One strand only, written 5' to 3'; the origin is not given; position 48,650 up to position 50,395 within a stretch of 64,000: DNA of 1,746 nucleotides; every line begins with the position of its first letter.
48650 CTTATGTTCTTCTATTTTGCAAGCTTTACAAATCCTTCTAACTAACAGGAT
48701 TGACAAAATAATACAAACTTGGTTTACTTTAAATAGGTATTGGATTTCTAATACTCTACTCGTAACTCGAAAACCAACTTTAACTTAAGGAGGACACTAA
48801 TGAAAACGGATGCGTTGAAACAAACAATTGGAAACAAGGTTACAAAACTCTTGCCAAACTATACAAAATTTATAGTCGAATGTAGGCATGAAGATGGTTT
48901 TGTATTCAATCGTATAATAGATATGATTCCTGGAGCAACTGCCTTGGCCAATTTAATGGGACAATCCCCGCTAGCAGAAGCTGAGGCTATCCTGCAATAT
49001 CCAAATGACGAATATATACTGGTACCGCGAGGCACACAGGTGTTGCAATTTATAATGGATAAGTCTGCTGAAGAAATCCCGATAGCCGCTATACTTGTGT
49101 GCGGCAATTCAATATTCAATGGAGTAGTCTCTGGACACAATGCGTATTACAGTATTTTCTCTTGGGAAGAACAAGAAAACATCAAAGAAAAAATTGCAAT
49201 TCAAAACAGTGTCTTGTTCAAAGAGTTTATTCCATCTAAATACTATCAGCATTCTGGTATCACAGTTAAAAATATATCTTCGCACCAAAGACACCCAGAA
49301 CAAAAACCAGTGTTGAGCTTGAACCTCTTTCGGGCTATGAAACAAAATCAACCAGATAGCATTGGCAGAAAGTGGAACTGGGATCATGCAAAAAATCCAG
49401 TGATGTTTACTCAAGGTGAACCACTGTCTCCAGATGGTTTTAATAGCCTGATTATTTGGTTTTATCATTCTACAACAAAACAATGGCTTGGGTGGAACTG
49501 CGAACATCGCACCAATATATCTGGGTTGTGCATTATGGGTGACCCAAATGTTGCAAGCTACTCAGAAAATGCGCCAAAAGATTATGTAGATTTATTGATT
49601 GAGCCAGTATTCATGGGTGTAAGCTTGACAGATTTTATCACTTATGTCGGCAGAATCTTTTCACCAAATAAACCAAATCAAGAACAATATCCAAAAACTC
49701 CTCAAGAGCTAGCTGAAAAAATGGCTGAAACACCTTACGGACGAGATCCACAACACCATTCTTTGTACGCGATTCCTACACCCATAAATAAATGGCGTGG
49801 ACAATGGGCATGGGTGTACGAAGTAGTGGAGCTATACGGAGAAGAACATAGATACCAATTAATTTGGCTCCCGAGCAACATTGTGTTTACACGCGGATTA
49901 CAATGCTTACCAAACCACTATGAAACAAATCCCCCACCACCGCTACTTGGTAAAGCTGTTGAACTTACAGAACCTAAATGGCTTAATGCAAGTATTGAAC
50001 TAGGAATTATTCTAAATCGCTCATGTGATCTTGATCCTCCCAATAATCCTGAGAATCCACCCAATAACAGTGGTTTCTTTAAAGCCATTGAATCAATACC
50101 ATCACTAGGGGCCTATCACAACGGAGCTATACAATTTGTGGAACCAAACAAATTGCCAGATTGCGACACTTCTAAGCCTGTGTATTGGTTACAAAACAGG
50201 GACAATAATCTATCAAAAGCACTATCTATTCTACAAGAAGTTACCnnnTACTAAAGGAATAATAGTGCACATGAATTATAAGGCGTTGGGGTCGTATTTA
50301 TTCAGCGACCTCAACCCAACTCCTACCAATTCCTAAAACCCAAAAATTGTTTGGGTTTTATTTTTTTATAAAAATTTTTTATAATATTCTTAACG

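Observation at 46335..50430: Compositionally foreign patch with orphan 482-aa and 115-aa proteins, a CDGSH Fe-S protein, and repeat boundaries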

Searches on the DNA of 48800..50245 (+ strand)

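Call 102: build_rna_model(alignment_id=A5)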
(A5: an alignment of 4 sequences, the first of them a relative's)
Model R1 built from alignment A5 (4 sequences, 130 columns); structure: RNAalifold consensus.
model positions 121; base pairs 31; branch points 2; effective number of sequences 1.24; information 0.59 bits per position. Calibrated on 0.2 Mb of random sequence (short: E-values are rough).
structure used (alignment columns):
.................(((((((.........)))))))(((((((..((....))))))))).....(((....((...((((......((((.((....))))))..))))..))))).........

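Call 103: search_with_rna_model(model_id=R1, sources=[window, L004, L008, L009, L010, L011, L012, L013, L014, L015, L016, L017], max_evalue=10, show_alignments=0)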
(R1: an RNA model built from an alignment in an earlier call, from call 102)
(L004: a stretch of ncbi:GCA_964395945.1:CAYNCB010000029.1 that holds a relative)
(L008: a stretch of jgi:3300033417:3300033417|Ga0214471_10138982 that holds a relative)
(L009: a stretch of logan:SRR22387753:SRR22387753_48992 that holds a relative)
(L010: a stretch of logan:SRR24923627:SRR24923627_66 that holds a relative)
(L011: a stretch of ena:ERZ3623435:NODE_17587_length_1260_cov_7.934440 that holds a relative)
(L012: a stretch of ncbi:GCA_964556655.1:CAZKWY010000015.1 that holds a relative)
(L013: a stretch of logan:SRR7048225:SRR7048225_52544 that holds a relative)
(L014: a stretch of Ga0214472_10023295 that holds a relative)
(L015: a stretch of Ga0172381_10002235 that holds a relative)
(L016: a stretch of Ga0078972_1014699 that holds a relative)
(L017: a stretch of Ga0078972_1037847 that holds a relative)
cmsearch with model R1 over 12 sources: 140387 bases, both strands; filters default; matches with E-value up to 10: 7.
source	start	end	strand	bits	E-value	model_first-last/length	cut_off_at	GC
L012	9880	10003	+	133.7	1.3e-35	1-121/121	no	0.54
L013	1464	1587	+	133.7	1.3e-35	1-121/121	no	0.54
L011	87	207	+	124.3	5.7e-33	1-121/121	no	0.6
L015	9748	9868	+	121.4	3.9e-32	1-121/121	no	0.56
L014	2044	2156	+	104.2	2.8e-27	1-121/121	no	0.52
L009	378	509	+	13.9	0.08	1-121/121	no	0.52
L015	5308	5452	-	11.7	0.33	1-121/121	no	0.61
